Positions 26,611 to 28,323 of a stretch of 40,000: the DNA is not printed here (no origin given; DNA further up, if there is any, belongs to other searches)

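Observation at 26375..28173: Orphan PAAR / glycine-zipper toxin translationally coupled to a 3-TM immunity-like protein, in an AT-shifted, REP-bracketed pocket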

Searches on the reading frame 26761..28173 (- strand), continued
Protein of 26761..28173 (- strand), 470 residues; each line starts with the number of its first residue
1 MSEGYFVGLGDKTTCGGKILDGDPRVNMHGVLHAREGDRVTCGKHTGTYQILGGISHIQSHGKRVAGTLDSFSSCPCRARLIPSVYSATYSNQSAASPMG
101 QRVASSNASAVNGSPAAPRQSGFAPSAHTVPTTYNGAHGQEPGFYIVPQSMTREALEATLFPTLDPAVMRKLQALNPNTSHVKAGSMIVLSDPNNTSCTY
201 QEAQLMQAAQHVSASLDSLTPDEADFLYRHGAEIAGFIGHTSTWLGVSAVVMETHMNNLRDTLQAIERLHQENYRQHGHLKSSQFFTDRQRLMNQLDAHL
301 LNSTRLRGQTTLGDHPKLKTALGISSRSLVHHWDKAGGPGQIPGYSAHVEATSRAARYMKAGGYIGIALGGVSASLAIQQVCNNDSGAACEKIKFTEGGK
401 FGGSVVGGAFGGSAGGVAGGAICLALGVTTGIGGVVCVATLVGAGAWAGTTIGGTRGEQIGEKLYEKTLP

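Call 18: find_homologous_proteins(query=A1, max_evalue=0.00001)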
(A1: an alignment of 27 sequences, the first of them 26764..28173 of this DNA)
Query A1 (27 sequences) (470 aa, profile of the alignment): 1191 proteins with E <= 0.00001 among 8000 candidates; the best 120 are listed.
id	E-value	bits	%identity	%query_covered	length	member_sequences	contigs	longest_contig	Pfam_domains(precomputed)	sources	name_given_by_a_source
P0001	5.9e-157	541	100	100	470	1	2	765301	PF05488.19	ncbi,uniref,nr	ncbi:PAAR domain-containing protein [Pseudomonas fluorescens]|uniref:PAAR domain-containing protein 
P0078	1.9e-155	536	74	100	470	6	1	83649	PF05488.19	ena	-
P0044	2.9e-155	535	75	100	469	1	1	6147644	PF05488.19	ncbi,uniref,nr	ncbi:PAAR domain-containing protein [Pseudomonas synxantha]|uniref:PAAR domain-containing protein n=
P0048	5.1e-155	535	74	100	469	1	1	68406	PF05488.19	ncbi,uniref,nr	ncbi:PAAR domain-containing protein [Pseudomonas sp. rhizo25]|uniref:PAAR domain-containing protein 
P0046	5.5e-155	535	74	100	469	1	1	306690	PF05488.19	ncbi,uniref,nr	ncbi:PAAR domain-containing protein [Pseudomonas sp. Root569]|uniref:PAAR domain-containing protein 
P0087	8.8e-155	534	73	100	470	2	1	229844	PF05488.19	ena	-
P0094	1.2e-154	533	74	100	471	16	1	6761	PF05488.19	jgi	jgi:uncharacterized Zn-binding protein involved in type VI secretion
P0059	1.6e-154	533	74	100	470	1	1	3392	PF05488.19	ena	-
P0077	1.7e-154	533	73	100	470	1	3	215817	PF05488.19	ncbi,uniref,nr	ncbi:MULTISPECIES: PAAR domain-containing protein [Pseudomonas]|uniref:PAAR domain-containing protei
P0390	2.0e-154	533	54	100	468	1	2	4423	PF05488.19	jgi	jgi:uncharacterized Zn-binding protein involved in type VI secretion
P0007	2.2e-154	533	85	100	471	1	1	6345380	PF05488.19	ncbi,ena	ncbi:PAAR domain-containing protein [Pseudomonas fluorescens]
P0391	2.3e-154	533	68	100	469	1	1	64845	PF05488.19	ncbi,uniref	ncbi:PAAR domain-containing protein [Pseudomonas sp. NR3]|uniref:PAAR domain-containing protein n=1 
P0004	2.4e-154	532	87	100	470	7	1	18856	PF05488.19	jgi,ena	-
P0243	4.5e-154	532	42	99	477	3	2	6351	PF05488.19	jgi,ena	-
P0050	5.7e-154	531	76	100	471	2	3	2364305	PF05488.19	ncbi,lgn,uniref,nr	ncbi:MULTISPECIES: PAAR domain-containing protein [Pseudomonas]|uniref:PAAR domain-containing protei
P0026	6.3e-154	531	78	100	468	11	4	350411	PF05488.19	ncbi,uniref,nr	ncbi:Pyocin large subunit [Pseudomonas sp. 37 R 15]|uniref:PAAR domain-containing protein n=1 Tax=Ps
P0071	6.9e-154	531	74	100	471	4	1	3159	PF05488.19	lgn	-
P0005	1.4e-153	530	87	100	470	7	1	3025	PF05488.19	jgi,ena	-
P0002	1.8e-153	530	92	100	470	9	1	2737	PF05488.19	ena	-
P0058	1.8e-153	530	75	100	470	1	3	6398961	PF05488.19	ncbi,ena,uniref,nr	ncbi:PAAR domain-containing protein [Pseudomonas synxantha]|uniref:PAAR domain-containing protein n=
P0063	2.0e-153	529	75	100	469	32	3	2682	PF05488.19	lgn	-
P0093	2.8e-153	529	74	100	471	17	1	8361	PF05488.19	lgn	-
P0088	3.6e-153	529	72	100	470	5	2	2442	PF05488.19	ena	-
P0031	4.5e-153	528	77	100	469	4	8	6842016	PF05488.19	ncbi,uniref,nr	ncbi:PAAR motif-containing protein [Pseudomonas synxantha]|uniref:LysM domain-containing protein n=2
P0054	5.0e-153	528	76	100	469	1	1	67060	PF05488.19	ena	-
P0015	5.5e-153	528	79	100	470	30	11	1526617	PF05488.19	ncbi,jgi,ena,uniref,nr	ncbi:PAAR domain-containing protein [Pseudomonas lactis]|uniref:PAAR domain-containing protein n=1 T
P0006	1.0e-152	527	86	100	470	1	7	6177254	PF05488.19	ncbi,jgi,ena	ncbi:PAAR domain-containing protein [Pseudomonas lactis]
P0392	1.4e-152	527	54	100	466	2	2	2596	PF05488.19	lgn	-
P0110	1.5e-152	526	71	100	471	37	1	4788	PF05488.19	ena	-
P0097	1.5e-152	526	73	100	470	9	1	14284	PF05488.19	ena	-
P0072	1.6e-152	526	73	100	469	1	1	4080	PF05488.19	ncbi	-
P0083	1.6e-152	526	73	100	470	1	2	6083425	PF05488.19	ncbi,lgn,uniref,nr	ncbi:PAAR domain-containing protein [Pseudomonas sp. FJ2-5-13]|uniref:PAAR domain-containing protein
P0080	1.8e-152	526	73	100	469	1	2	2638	PF05488.19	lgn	-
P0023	1.9e-152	526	77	100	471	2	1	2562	PF05488.19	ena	-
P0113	2.1e-152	526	71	100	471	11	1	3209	PF05488.19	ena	-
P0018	2.6e-152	526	78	100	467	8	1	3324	PF05488.19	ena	-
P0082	3.1e-152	525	73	100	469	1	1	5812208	PF05488.19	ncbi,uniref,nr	ncbi:PAAR domain-containing protein [Pseudomonas orientalis]|uniref:PAAR domain-containing protein n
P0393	3.7e-152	525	51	100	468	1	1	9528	PF05488.19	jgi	jgi:uncharacterized Zn-binding protein involved in type VI secretion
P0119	4.3e-152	525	71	100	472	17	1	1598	PF05488.19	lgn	-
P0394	4.6e-152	525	54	100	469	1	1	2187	PF05488.19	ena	-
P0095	5.5e-152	525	71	100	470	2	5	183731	PF05488.19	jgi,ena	-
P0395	6.1e-152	525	68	100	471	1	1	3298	PF05488.19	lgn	-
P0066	6.2e-152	524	73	100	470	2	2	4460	PF05488.19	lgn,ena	-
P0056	6.3e-152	524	76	100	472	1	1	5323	PF05488.19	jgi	jgi:uncharacterized Zn-binding protein involved in type VI secretion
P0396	6.4e-152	524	70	100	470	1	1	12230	PF05488.19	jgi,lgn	-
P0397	6.5e-152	524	54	99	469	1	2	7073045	PF05488.19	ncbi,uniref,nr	ncbi:PAAR domain-containing protein [Pseudomonas sp. Bout1]|uniref:PAAR domain-containing protein n=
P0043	8.2e-152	524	75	100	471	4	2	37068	PF05488.19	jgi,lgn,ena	-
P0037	8.6e-152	524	75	100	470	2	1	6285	PF05488.19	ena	-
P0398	9.0e-152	524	54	99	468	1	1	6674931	PF05488.19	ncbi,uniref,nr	ncbi:PAAR domain-containing protein [Pseudomonas sp. N3-W]|uniref:PAAR domain-containing protein n=1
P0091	1.1e-151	524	73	100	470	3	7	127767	PF05488.19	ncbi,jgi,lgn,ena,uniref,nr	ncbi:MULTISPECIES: PAAR domain-containing protein [Pseudomonas]|uniref:PAAR domain-containing protei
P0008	1.3e-151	523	86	100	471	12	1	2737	PF05488.19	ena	-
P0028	1.6e-151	523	76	100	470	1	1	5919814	PF05488.19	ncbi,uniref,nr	ncbi:PAAR domain-containing protein [Pseudomonas orientalis]|uniref:PAAR domain-containing protein n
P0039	1.7e-151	523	76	100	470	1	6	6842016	PF05488.19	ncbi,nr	ncbi:PAAR domain-containing protein [Pseudomonas synxantha]|nr:PAAR domain-containing protein [Pseud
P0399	1.8e-151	523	50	100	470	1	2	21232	PF05488.19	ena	-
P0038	2.0e-151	523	76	100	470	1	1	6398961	PF05488.19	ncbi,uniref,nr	ncbi:PAAR domain-containing protein [Pseudomonas synxantha]|uniref:PAAR domain-containing protein n=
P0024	2.1e-151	523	78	100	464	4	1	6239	PF05488.19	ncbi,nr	ncbi:MAG: hypothetical protein K0S85_3175 [Pseudomonas orientalis]|nr:hypothetical protein [Pseudomo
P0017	2.4e-151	523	80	100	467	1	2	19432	PF05488.19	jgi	jgi:uncharacterized Zn-binding protein involved in type VI secretion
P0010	3.0e-151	522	83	100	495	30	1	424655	PF05488.19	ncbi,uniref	ncbi:PAAR domain-containing protein [Pseudomonas sp. EL_65y_Pfl1_R32]|uniref:PAAR domain-containing 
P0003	3.4e-151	522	90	100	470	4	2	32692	PF05488.19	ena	-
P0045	3.9e-151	522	76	100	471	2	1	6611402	PF05488.19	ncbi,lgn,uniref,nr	ncbi:hypothetical protein PspS35_07525 [Pseudomonas sp. S35]|uniref:PAAR domain-containing protein n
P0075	4.3e-151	522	74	100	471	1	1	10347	PF05488.19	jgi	jgi:uncharacterized Zn-binding protein involved in type VI secretion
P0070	5.4e-151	521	73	100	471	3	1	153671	PF05488.19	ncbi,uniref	ncbi:PAAR domain-containing protein [Pseudomonas cyclaminis]|uniref:PAAR domain-containing protein n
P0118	5.9e-151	521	72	100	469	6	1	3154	PF05488.19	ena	-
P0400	6.3e-151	521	54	100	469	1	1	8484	PF05488.19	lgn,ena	-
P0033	6.7e-151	521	77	100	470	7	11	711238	PF05488.19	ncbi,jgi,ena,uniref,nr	ncbi:PAAR domain-containing protein [Pseudomonas lactis]|uniref:PAAR domain-containing protein n=1 T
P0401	7.6e-151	521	55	100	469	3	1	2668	PF05488.19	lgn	-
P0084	8.2e-151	521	72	100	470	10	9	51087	PF05488.19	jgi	jgi:uncharacterized Zn-binding protein involved in type VI secretion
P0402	8.5e-151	521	53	99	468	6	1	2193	PF05488.19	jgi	-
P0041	9.6e-151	521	76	100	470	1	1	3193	PF05488.19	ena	-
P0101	1.0e-150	521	73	100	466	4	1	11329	PF05488.19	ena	-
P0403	1.0e-150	520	53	99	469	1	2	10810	PF05488.19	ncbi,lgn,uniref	ncbi:MAG: PAAR domain-containing protein [Pseudomonas sp.]|uniref:PAAR domain-containing protein n=1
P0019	1.1e-150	520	77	100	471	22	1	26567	PF05488.19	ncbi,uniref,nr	ncbi:PAAR domain-containing protein [Pseudomonas sp. PA-6-4F]|uniref:PAAR domain-containing protein 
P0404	1.1e-150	520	72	100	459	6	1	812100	PF05488.19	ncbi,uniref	ncbi:PAAR domain-containing protein [Pseudomonas kitaguniensis]|uniref:PAAR domain-containing protei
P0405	1.1e-150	520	66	100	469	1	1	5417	PF05488.19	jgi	jgi:uncharacterized Zn-binding protein involved in type VI secretion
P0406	1.1e-150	520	69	100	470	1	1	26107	PF05488.19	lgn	-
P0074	1.2e-150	520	73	100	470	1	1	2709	PF05488.19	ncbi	-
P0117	1.5e-150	520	73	100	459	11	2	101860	PF05488.19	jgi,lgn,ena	-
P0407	1.7e-150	520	54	100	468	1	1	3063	PF05488.19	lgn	-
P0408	1.8e-150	520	66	100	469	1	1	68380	PF05488.19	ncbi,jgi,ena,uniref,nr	ncbi:PAAR domain-containing protein [Pseudomonas frederiksbergensis]|jgi:uncharacterized Zn-binding 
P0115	2.1e-150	519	71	99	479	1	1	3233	PF05488.19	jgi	jgi:uncharacterized Zn-binding protein involved in type VI secretion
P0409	2.4e-150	519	49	95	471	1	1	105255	PF05488.19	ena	-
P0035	2.5e-150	519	77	100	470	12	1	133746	PF05488.19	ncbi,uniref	ncbi:PAAR domain-containing protein [Pseudomonas sp. RL_105y_Pfl1_103]|uniref:PAAR domain-containing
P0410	2.6e-150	519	66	100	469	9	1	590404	PF05488.19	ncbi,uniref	ncbi:PAAR domain-containing protein [Pseudomonas sp. RL_105y_Pfl2_101]|uniref:PAAR domain-containing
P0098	2.9e-150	519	71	100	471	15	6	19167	PF05488.19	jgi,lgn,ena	jgi:uncharacterized Zn-binding protein involved in type VI secretion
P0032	2.9e-150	519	77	100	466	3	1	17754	PF05488.19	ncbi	-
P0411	3.2e-150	519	69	100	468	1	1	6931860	PF05488.19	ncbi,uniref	ncbi:PAAR domain-containing protein [Pseudomonas sp. Z3-6]|uniref:PAAR domain-containing protein n=1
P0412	3.2e-150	519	50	99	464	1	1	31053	PF05488.19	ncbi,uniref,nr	ncbi:PAAR domain-containing protein [Pseudomonas akapageensis]|uniref:PAAR domain-containing protein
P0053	4.4e-150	518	75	100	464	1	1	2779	PF05488.19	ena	-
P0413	4.6e-150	518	47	99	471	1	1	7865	PF05488.19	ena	-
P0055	5.0e-150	518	75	100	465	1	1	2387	PF05488.19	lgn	-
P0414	5.2e-150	518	69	100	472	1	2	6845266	PF05488.19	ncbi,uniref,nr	ncbi:PAAR domain-containing protein [Pseudomonas sp. MPC6]|uniref:PAAR domain-containing protein n=1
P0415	5.3e-150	518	66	100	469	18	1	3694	PF05488.19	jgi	-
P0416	5.4e-150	518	66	100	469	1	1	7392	PF05488.19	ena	-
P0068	5.6e-150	518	75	100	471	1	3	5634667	PF05488.19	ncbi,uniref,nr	ncbi:PAAR domain-containing protein [Pseudomonas trivialis]|uniref:Zn-binding Pro-Ala-Ala-Arg (PAAR)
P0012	6.0e-150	518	81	100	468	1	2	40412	PF05488.19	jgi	jgi:uncharacterized Zn-binding protein involved in type VI secretion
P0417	6.0e-150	518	50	99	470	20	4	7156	PF05488.19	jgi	jgi:uncharacterized Zn-binding protein involved in type VI secretion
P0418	6.6e-150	518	66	100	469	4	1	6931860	PF05488.19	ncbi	ncbi:PAAR domain-containing protein [Pseudomonas sp. Z3-6]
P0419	7.0e-150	518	70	100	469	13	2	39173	PF05488.19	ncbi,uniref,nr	ncbi:PAAR domain-containing protein [Pseudomonas sp. FW305-70]|uniref:PAAR domain-containing protein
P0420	7.1e-150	518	49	99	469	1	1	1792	PF05488.19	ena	-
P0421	8.0e-150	518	52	100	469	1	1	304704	PF05488.19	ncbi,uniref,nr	ncbi:PAAR domain-containing protein [Pseudomonas turukhanskensis]|uniref:PAAR domain-containing prot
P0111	8.7e-150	517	71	100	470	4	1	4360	PF05488.19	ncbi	ncbi:hypothetical protein D3C85_659100 [compost metagenome]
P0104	1.0e-149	517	72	100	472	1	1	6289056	PF05488.19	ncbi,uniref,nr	ncbi:PAAR domain-containing protein [Pseudomonas salmasensis]|uniref:PAAR domain-containing protein 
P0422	1.0e-149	517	71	100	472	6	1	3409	PF05488.19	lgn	-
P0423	1.0e-149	517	66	100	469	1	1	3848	PF05488.19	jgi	jgi:uncharacterized Zn-binding protein involved in type VI secretion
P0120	1.1e-149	517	72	100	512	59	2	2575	PF05488.19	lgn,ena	-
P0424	1.1e-149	517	64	100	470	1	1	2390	PF05488.19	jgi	-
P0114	1.3e-149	517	70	100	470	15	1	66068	PF05488.19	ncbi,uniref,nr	ncbi:PAAR domain-containing protein [Pseudomonas sp. A-B-19]|uniref:PAAR domain-containing protein n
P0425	1.4e-149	517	70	100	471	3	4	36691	PF05488.19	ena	-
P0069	1.5e-149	517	75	100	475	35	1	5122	PF05488.19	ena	-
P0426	1.5e-149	517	54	99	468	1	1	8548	PF05488.19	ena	-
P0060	1.6e-149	517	73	100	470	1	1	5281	PF05488.19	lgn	-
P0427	1.6e-149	517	67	99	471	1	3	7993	PF05488.19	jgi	jgi:uncharacterized Zn-binding protein involved in type VI secretion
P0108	1.7e-149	516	72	100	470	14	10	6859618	PF05488.19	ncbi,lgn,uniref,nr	ncbi:PAAR domain-containing protein [Pseudomonas azotoformans]|uniref:PAAR domain-containing protein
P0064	1.7e-149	516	74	100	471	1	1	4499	PF05488.19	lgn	-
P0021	2.1e-149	516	79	100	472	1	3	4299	PF05488.19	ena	-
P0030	2.1e-149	516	75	100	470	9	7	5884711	PF05488.19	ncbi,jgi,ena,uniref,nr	ncbi:PAAR domain-containing protein [Pseudomonas paracarnis]|uniref:PAAR domain-containing protein n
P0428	2.5e-149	516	71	100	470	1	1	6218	PF05488.19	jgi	jgi:uncharacterized Zn-binding protein involved in type VI secretion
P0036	2.6e-149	516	77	100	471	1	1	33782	PF05488.19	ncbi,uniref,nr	ncbi:PAAR domain-containing protein [Pseudomonas paralactis]|uniref:PAAR domain-containing protein n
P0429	2.6e-149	516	48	99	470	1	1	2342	PF05488.19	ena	-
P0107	2.9e-149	516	72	100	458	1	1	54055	PF05488.19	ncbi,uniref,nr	ncbi:PAAR domain-containing protein [Pseudomonas sp. ICMP 460]|uniref:PAAR domain-containing protein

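Call 31: predict_structure(alignment_id=A2)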
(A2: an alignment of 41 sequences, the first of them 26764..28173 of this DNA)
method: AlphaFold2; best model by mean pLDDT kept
length: 470 residues; sequences in the alignment: 41
mean_pLDDT: 61.0   pTM: 0.43
mean pLDDT of the five models: 61.0, 57.3, 56.8, 50.5, 48.7
residues with pLDDT >= 90: 39; 70-90: 156; 50-70: 107; < 50: 168
segments of 3 or more residues with pLDDT < 50: 94-140, 235-250, 303-332, 336-338, 397-462, 467-470
pLDDT, mean of each block of 10 residues (from residue 1): 84 91 78 90 87 86 88 86 85 43 27 26 24 31 76 86 82 82 83 72 72 77 73 46 39 62 75 75 75 66 41 44 46 49 60 67 59 58 58 51 42 33 36 36 37 40 44
secondary structure, 60 per line:
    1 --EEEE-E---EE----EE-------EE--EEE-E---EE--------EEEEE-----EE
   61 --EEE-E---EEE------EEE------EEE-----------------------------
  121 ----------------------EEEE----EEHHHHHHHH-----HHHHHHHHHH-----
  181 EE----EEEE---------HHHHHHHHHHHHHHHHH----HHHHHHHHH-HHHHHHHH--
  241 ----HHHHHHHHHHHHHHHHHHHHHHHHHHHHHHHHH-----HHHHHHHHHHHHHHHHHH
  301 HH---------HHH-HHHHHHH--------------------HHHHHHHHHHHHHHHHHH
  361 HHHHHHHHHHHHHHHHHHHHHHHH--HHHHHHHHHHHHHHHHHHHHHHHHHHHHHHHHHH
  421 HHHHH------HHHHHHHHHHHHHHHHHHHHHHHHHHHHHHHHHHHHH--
elements in order: E3-6 E31-33 E49-53 E63-65 E71-73 E80-82 E89-91 E143-146 H153-160 H166-175 E187-190 H200-216 H221-229 H231-238 H245-277 H283-302 H316-322 H343-384 H387-425 H432-468

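Call 36: find_related_loci(query=window:26764-28173:-, collection=genome_contigs, flank=6000)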
Query window:26764-28173:- (470 aa) in genome_contigs; peptide patterns used: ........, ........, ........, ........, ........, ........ (x = any residue, [..] = any of these).
85 stretches matched a pattern; 45 encode a relative of the query (tblastn E <= 1e-3); 43 distinct loci.
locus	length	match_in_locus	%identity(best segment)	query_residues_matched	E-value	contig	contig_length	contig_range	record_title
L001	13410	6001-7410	88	1-470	0e+0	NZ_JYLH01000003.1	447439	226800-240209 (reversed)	Pseudomonas libanensis strain DSM 17149 3_447439_24.1325, whole genome shotgun sequence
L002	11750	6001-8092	83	1-470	0e+0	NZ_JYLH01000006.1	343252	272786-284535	Pseudomonas libanensis strain DSM 17149 6_343252_16.1082, whole genome shotgun sequence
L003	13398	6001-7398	79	1-470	0e+0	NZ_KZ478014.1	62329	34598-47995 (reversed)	Pseudomonas fluorescens strain PfR 37 scf_19449_30, whole genome shotgun sequence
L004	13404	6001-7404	79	1-470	0e+0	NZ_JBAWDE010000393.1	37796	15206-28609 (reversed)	MAG: Pseudomonas sp. isolate MFD05389_ilm_asm_bin14 k127_276452, whole genome shotgun sequence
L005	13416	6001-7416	77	1-470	0e+0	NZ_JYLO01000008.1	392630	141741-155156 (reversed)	Pseudomonas lactis strain DSM 29167 8_392630_21.0808, whole genome shotgun sequence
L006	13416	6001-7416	76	1-470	0e+0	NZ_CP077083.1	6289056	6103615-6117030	Pseudomonas salmasensis strain SWRI126 chromosome, complete genome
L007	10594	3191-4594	77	1-470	0e+0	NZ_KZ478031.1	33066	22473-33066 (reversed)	Pseudomonas fluorescens strain PfR 37 scf_19449_47, whole genome shotgun sequence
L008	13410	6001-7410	70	1-470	0e+0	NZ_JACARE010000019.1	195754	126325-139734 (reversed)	Pseudomonas yamanorum strain IPO3780 IPO_3780_S49_L003_contig_19, whole genome shotgun sequence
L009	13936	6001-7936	70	1-470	0e+0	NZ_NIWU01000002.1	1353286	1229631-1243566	Pseudomonas umsongensis strain DSM 16611 contig2, whole genome shotgun sequence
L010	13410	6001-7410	74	1-470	0e+0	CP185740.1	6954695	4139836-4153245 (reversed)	Pseudomonas fluorescens strain CFBP13716 chromosome, complete genome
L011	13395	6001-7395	74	1-466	0e+0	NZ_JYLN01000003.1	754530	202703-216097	Pseudomonas paralactis strain DSM 29164 3_754530_17.0788, whole genome shotgun sequence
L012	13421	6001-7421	79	1-470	0e+0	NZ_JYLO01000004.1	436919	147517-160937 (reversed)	Pseudomonas lactis strain DSM 29167 4_436919_19.2133, whole genome shotgun sequence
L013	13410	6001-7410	70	1-470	0e+0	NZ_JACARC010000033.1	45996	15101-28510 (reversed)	Pseudomonas sp. IPO3778 IPO_3778_S47_L003_contig_33, whole genome shotgun sequence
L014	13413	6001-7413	69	1-470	0e+0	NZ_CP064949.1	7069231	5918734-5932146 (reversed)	Pseudomonas sp. PLMAX chromosome, complete genome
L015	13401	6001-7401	72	1-466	0e+0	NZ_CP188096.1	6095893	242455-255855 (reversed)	Pseudomonas sp. WMBT8 chromosome, complete genome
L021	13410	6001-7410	68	1-470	0e+0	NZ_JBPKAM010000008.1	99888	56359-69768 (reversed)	Pseudomonas baetica strain SMK4 NODE_8_length_99888_cov_8.405660, whole genome shotgun sequence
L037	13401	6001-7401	65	1-468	0e+0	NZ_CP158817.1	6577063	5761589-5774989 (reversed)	Pseudomonas putida strain PSE7 chromosome, complete genome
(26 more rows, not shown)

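Call 41: find_encoding_contigs(protein=P0006, flank=8000, max_places=3)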
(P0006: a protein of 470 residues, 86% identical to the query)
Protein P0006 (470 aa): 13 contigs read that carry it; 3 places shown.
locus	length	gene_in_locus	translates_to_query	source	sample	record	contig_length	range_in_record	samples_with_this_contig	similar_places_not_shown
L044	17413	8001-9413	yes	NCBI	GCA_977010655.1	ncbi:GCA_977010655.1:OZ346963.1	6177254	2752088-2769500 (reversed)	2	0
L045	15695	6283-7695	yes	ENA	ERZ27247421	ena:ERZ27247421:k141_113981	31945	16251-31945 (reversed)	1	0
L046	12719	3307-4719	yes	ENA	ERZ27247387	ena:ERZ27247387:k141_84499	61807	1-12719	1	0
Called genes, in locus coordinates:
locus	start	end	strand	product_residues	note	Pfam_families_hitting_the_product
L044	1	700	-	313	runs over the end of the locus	PF02423:OCD_Mu_crystall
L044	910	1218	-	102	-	PF19619:DUF6124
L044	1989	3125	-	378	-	PF02653:BPD_transp_2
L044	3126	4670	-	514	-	PF00005:ABC_tran, PF13304:AAA_21 (weak)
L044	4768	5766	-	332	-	PF00532:Peripla_BP_1, PF13407:Peripla_BP_4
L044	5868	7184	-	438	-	PF27526:XylA2_C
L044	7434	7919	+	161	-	-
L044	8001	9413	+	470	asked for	PF05488:PAAR_motif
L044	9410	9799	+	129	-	-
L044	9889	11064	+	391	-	PF22177:PBP1_XylR, PF13407:Peripla_BP_4, PF13377:Peripla_BP_3, PF12833:HTH_18, PF00165:HTH_AraC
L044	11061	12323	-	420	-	PF04966:OprB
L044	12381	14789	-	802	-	PF01011:PQQ, PF13360:PQQ_2 (weak)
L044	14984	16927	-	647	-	PF02743:dCache_1, PF22673:MCP-like_PDC_1 (weak), PF00672:HAMP, PF00015:MCPsignal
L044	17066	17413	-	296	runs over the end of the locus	PF25539:Bestrophin_2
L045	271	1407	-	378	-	PF02653:BPD_transp_2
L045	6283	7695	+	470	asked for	PF05488:PAAR_motif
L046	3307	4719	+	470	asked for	PF05488:PAAR_motif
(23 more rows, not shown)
